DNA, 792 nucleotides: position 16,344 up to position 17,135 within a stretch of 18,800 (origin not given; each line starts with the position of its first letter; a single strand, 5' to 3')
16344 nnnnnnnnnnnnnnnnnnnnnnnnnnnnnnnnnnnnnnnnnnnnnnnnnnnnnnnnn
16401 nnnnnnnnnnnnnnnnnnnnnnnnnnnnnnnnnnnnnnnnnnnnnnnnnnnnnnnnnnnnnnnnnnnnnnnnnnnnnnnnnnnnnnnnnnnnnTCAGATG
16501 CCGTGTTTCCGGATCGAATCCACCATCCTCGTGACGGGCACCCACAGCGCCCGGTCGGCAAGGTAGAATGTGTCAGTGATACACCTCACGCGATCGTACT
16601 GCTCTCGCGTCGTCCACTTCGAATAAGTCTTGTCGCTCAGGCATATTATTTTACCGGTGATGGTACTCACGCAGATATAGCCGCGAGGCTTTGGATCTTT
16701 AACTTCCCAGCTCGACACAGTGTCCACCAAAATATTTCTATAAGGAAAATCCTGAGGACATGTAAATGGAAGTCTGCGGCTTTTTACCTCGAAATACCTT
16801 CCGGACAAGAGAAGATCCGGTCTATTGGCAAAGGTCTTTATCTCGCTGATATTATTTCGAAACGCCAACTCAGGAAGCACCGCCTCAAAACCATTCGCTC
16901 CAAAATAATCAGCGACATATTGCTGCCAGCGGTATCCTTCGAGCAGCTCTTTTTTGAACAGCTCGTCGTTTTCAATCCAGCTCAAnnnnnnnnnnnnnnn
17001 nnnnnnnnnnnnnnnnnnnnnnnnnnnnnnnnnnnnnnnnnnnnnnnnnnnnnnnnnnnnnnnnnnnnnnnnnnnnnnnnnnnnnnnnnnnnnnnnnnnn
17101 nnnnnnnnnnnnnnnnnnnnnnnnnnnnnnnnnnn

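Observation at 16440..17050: Low-GC island carrying a TTG-initiated PD-(D/E)xK-like gene directly upstream of the operon promoter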

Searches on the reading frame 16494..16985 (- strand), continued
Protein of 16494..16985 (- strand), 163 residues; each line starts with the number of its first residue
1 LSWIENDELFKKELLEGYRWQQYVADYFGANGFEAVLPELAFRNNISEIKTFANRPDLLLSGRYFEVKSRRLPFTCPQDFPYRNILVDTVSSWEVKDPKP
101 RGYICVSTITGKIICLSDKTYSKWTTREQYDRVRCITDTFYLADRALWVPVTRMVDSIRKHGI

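Call 44: search_dna_similar(query=window:16494-16985:-, collection=plasmids, mode=protein, max_evalue=0.001, max_rows=30)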
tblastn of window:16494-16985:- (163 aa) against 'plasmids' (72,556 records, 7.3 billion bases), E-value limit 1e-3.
No match.

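Call 45: search_protein_families(library=phrogs, alignment_id=A1, max_evalue=0.01)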
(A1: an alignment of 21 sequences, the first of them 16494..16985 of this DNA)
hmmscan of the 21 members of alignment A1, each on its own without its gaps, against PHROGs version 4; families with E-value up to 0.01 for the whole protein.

A. member 1, window:16494-16985:- (163 aa): 0 families

B. families by the number of members that match (of 21 scanned): 1 family
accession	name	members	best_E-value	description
phrog_35101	-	1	0.0041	-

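Call 46: search_protein_families(library=ncbifam, alignment_id=A1, max_evalue=0.1)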
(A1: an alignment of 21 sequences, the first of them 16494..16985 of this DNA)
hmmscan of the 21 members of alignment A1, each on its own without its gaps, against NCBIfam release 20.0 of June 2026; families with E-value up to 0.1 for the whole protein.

A. member 1, window:16494-16985:- (163 aa): 0 families

B. families by the number of members that match (of 21 scanned): 3 families
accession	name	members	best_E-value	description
NF004128.0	PRK05618.1-2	1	0.004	50S ribosomal protein L25/general stress protein Ctc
NF010296.0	PRK13736.1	1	0.077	F-type conjugal transfer protein TraK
NF007479.0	PRK10069.1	1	0.078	3-phenylpropionate/cinnamic acid dioxygenase subunit beta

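Call 49: find_related_loci(query=A2, collection=genome_contigs, flank=5000)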
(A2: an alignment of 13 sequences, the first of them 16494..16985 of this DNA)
Query A2 (163 aa) in genome_contigs; peptide patterns used: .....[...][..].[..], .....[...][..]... (x = any residue, [..] = any of these).
36 stretches matched a pattern; 1 encode a relative of the query (tblastn E <= 1e-3); 1 distinct loci.
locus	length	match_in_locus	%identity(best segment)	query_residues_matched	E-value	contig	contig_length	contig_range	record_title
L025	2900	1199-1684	43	1-162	1e-48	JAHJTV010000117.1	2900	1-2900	MAG: bacterium isolate OS_PC_MetaG.mb.69 OS_PC_MetaG.mb.69_k141_744309, whole genome shotgun sequence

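Call 50: find_related_loci(query=A2, collection=viral_contigs, flank=5000)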
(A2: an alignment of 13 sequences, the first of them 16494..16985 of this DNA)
Query A2 (163 aa) in viral_contigs; peptide patterns used: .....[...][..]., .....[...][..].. (x = any residue, [..] = any of these).
157 stretches matched a pattern; 122 encode a relative of the query (tblastn E <= 1e-3); the best 80 are kept; 80 distinct loci.
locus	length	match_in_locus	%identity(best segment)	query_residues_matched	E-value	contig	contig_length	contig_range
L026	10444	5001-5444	42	2-148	9e-35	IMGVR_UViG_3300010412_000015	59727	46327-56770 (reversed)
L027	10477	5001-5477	41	2-159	3e-34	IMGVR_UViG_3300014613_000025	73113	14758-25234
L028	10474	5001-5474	38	2-156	8e-34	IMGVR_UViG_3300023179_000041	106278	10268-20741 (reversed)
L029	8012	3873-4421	37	1-161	8e-34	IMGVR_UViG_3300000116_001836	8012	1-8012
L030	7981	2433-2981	36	1-161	4e-33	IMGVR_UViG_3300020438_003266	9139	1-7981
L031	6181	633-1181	37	1-161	3e-33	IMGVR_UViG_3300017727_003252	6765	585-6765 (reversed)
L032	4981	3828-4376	37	1-161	3e-33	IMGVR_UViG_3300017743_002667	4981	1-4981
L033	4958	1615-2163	37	1-161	3e-33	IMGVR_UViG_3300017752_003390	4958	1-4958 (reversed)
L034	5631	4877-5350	37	2-156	8e-33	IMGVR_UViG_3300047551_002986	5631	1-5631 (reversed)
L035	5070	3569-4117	34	1-161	4e-31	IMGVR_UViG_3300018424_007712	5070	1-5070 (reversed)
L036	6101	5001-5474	38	2-155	1e-29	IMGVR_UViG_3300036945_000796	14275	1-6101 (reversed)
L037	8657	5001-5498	37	1-163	2e-29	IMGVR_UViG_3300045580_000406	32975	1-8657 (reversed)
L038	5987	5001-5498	36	1-163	2e-29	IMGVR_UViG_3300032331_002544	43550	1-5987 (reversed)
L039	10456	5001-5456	36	10-159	8e-29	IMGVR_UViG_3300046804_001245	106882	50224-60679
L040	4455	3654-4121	34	10-163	2e-28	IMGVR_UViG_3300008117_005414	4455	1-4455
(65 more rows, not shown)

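Call 81: find_encoding_contigs(protein=P0080, flank=5000, max_places=3)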
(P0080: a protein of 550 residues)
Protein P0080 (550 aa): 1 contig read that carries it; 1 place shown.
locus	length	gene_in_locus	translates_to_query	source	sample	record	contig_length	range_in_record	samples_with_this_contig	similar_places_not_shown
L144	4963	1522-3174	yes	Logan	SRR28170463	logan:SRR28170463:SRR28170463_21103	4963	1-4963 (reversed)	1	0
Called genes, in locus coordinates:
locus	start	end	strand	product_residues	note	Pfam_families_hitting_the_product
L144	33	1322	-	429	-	PF00145:DNA_methylase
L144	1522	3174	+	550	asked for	PF00140:Sigma70_r1_2 (weak), PF04542:Sigma70_r2, PF04539:Sigma70_r3, PF04545:Sigma70_r4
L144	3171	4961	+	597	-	?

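Call 89: fold_search(model_id=the predicted structure, library=pdb)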
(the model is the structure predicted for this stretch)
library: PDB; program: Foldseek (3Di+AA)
matches with E <= 10: 274; with E <= 0.001: 0
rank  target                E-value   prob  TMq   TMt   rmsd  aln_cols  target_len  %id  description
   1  1ob8_A                2.2e-03  1.00  0.46  0.61   5.6       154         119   10  Holliday Junction Resolving Enzyme (released 2004-10-15)
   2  2w8m_B                3.0e-03  0.97  0.39  0.38   8.0       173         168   10  Structure of D212, a nuclease from a fusselovirus. (released 2009-02-03)
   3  4tkk_A                7.8e-03  0.99  0.43  0.53   6.0       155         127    8  Sulfolobus solfataricus HJC mutants (released 2015-08-12)
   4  2ost_A                8.2e-02  0.69  0.42  0.45   7.7       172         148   13  The structure of a bacterial homing endonuclease : I-Ssp6803I (released 2007-03-20)
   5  2ost_B                1.5e-01  0.54  0.36  0.39   8.0       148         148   11  The structure of a bacterial homing endonuclease : I-Ssp6803I (released 2007-03-20)
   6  1buc_A                1.8e-01  0.13  0.21  0.11  10.5       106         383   17  THREE-DIMENSIONAL STRUCTURE OF BUTYRYL-COA DEHYDROGENASE FROM MEGASPHAERA ELSDENII (released 1995-04-20)
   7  2ost_C                1.9e-01  0.84  0.43  0.50   5.3       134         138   12  The structure of a bacterial homing endonuclease : I-Ssp6803I (released 2007-03-20)
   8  2ost_D                1.9e-01  0.63  0.39  0.46   5.6       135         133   12  The structure of a bacterial homing endonuclease : I-Ssp6803I (released 2007-03-20)
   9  1rzn_B                2.6e-01  0.11  0.24  0.25   8.7       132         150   12  Crystal Structure of Penicillin-binding protein-related factor A from Bacillus Subtilis. (released 2004-11-30)
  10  5gj7_A                2.7e-01  0.16  0.23  0.12   8.4       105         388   11  putative Acyl-CoA dehydrogenase (released 2017-07-05)
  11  9qcc_Y                2.9e-01  0.66  0.47  0.22   7.3       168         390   14  Activated XauSPARDA filament assembly with bound dsDNA substrate (released 2025-12-17)
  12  4kto_B                2.9e-01  0.13  0.21  0.11   8.8       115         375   12  Crystal Structure Of a Putative Isovaleryl-CoA dehydrogenase (PSI-NYSGRC-012251) from Sinorhizobium meliloti 1021 (released 2013-06-19)
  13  4o5m_D                3.5e-01  0.14  0.23  0.13   8.2       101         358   12  X-ray Crystal Structure of Isovaleryl-CoA Dehydrogenase from Brucella suis (released 2014-01-01)
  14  4kto_C                4.9e-01  0.12  0.19  0.10   5.8        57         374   16  Crystal Structure Of a Putative Isovaleryl-CoA dehydrogenase (PSI-NYSGRC-012251) from Sinorhizobium meliloti 1021 (released 2013-06-19)
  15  3owa_D                4.9e-01  0.12  0.18  0.07   5.8        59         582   17  Crystal Structure of Acyl-CoA Dehydrogenase complexed with FAD from Bacillus anthracis (released 2010-10-13)
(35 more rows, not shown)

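Call 98: search_protein_families(library=padloc, proteins=[L003:8029-11070:+, L003:11072-12520:+, L003:2827-3648:-, L003:6786-8051:+, L003:6001-6522:+, L144:3171-4961:+], max_evalue=0.01)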
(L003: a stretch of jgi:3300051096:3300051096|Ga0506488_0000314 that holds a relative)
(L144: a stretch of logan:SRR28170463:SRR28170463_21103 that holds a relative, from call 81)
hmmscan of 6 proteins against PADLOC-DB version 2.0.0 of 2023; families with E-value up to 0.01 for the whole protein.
L003:8029-11070:+ (1013 aa): 15 families
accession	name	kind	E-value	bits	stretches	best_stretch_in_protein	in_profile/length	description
PDLC02576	DrmA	-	8.5e-105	349.6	2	191-729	349-891/1235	DrmA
PDLC02575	DrmA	-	8.4e-103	342.8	1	303-912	61-715/837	DrmA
PDLC02571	DrmA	-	2e-76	255.6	2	522-910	767-1156/1282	DrmA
PDLC02567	DrmA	-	1.1e-54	183.1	2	341-772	989-1436/1750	DrmA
PDLC02577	DrmA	-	2.4e-43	146.3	2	406-773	13-390/697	DrmA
PDLC02568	DrmA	-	1.8e-38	130.6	2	782-910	346-475/611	DrmA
PDLC02573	DrmA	-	1.6e-22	77.4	1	319-914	328-904/1018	DrmA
PDLC02574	DrmA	-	9e-19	65.5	1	806-904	33-131/269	DrmA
PDLC02569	DrmA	-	8.5e-06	21.8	1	751-878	771-898/1095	DrmA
PDLC02570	DrmA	-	1e-05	22.1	1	751-873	530-645/851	DrmA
PDLC00035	DruE3|DruE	-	2.3e-05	20.3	1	797-861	1046-1111/1460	SNF2 family N-terminal domain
PDLC00036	DruE3|DruE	-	0.00025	16.2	1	797-854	1036-1094/2023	SNF2 family N-terminal domain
PDLC00051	DruE4|DruE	-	0.0019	13.7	1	777-857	1087-1172/1829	SNF2 family N-terminal domain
PDLC02503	BrxHI|BrxHII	-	0.0022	14.4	1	802-903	290-390/698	BrxHI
PDLC00037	DruE3|DruE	-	0.0084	11.8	0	797-854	1043-1101/2055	SNF2 family N-terminal domain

L003:11072-12520:+ (483 aa): 1 family
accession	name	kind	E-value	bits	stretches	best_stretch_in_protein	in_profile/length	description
PDLC02582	DrmB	-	5.1e-12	43.2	2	328-479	396-554/649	DrmB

L003:2827-3648:- (273 aa): 0 families

L003:6786-8051:+ (421 aa): 2 families
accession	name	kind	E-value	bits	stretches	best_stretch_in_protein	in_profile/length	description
PDLC02203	MzaA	-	3e-55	185.7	1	133-388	416-669/683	-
PDLC04133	mad1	-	0.0027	16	0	343-371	2-30/60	mads_1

L003:6001-6522:+ (173 aa): 0 families

L144:3171-4961:+ (597 aa): 6 families
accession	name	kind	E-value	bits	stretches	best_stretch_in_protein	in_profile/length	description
PDLC02576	DrmA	-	1.3e-57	193.3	1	184-582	341-742/1235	DrmA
PDLC02575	DrmA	-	1.8e-50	169.7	1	285-583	42-373/837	DrmA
PDLC02571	DrmA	-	6e-34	114.8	2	285-465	343-556/1282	DrmA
PDLC02567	DrmA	-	7.6e-28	94.2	1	311-579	937-1251/1750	DrmA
PDLC02577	DrmA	-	4.1e-08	29.9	1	411-573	16-200/697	DrmA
PDLC02568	DrmA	-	0.00099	15.8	1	521-562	80-121/611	DrmA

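Call 99: search_protein_families(library=pfam, proteins=[L003:8029-11070:+, L003:11072-12520:+, L003:2827-3648:-], max_evalue=0.01)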
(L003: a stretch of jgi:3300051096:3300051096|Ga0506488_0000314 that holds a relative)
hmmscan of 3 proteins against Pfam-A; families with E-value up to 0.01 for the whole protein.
L003:8029-11070:+ (1013 aa): 3 families
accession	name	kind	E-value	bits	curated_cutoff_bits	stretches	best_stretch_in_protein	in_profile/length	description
PF00271.37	Helicase_C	-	3.3e-07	31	23.5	1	754-853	21-109/110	Helicase conserved C-terminal domain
PF00270.35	DEAD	-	5.6e-05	23.4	26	0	375-446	19-84/167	DEAD/DEAH box helicase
PF19939.4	DUF6401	-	0.0075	17.2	29.2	0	623-684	5-58/82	Family of unknown function (DUF6401)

L003:11072-12520:+ (483 aa): 0 families

L003:2827-3648:- (273 aa): 0 families

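Call 108: search_protein_families(library=pfam, alignment_id=A1, max_evalue=1)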
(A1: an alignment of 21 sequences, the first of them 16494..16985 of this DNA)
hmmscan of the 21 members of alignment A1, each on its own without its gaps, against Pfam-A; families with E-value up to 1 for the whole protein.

A. member 1, window:16494-16985:- (163 aa): 1 family
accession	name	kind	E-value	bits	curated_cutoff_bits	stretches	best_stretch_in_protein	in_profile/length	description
PF12106.13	Colicin_E5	-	0.027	15.2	25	1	99-126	58-85/88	Colicin E5 ribonuclease domain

B. families by the number of members that match (of 21 scanned): 9 families
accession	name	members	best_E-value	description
PF12106.13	Colicin_E5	3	0.027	Colicin E5 ribonuclease domain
PF12660.12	zf-TFIIIC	2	0.017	Putative zinc-finger of transcription factor IIIC complex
PF03443.20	AA9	1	0.065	Auxiliary Activity family 9 (formerly GH61)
PF21111.3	CDI_toxin_EC869_like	1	0.074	CDI toxin restriction endonuclease-like domain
PF24110.1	DUF7385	1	0.084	Family of unknown function (DUF7385)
PF11197.13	DUF2835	1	0.088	Protein of unknown function (DUF2835)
PF25367.1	DUF7883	1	0.19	Domain of unknown function (DUF7883)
PF16045.11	LisH_2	1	0.21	LisH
PF23792.1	CD1375-like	1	0.23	CD1375-like protein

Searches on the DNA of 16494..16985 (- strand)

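Call 103: search_dna_similar(query=L024:4488-8528:+, collection=phages, mode=distant, max_rows=15)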
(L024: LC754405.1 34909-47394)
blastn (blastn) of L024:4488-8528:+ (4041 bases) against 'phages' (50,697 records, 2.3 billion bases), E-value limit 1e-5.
Records with a match: 14; places in all: 14; records where one place covers at least 80% of the query: 1.
Best place of each record, by identity: >=99% 1; 60-80% 13.
By first word of the organism name: Thermus 12; Bacteriophage 2.
By host as written in the record: Thermus thermophilus HB8 6; Thermus thermophilus 5; - 2; Thermus thermophilus HB27 1.
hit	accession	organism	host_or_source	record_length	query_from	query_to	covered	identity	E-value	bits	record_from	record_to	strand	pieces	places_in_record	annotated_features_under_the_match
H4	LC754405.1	Thermus phage MN1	Thermus thermophilus HB8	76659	1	4041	100%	100.0%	0e+0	7288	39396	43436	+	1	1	ribonucleoside-triphosphate reductase | dnaG: DNA primase | hypothetical protein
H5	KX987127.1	Thermus phage G20c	Thermus thermophilus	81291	3442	3854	10%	65.9%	4e-20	108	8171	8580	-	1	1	ribonucleoside-triphosphate reductase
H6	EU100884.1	Thermus phage P74-26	Thermus thermophilus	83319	3442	3854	10%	65.9%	4e-20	108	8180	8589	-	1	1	ribonucleoside-triphosphate reductase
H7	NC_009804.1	Thermus phage P74-26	Thermus thermophilus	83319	3442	3854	10%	65.9%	4e-20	108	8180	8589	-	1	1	ribonucleotide reductase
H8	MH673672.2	Thermus phage phiFa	Thermus thermophilus HB27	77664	3401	3653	6%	68.4%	2e-16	95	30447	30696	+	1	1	ribonucleoside-triphosphate reductase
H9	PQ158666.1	Thermus phage P23-45_stolb3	Thermus thermophilus HB8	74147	3442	3653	5%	69.0%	2e-11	79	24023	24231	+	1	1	ribonucleotide reductase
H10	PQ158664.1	Thermus phage P23-45_stolb1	Thermus thermophilus HB8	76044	3483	3653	4%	70.2%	2e-11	80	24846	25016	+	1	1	ribonucleotide reductase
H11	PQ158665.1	Thermus phage P23-45_stolb2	Thermus thermophilus HB8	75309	3483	3653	4%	70.2%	2e-11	80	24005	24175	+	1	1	ribonucleotide reductase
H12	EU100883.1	Thermus phage P23-45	Thermus thermophilus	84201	3495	3653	4%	73.0%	8e-16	94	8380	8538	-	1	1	ribonucleoside-triphosphate reductase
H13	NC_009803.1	Thermus phage P23-45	Thermus thermophilus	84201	3495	3653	4%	73.0%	8e-16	94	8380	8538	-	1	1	ribonucleotide reductase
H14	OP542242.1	Thermus phage P23-45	Thermus thermophilus HB8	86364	3495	3653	4%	73.0%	8e-16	94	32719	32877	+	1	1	hypothetical protein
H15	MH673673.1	Thermus phage phiLo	Thermus thermophilus HB8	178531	3004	3131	3%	72.0%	5e-6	62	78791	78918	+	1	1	ribonucleoside-triphosphate reductase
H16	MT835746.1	Bacteriophage sp.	human fecal samples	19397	105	223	3%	72.3%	1e-7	67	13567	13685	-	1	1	record has no annotation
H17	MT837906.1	Bacteriophage sp.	human fecal samples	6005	108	200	2%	78.5%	2e-11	79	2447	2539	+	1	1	record has no annotation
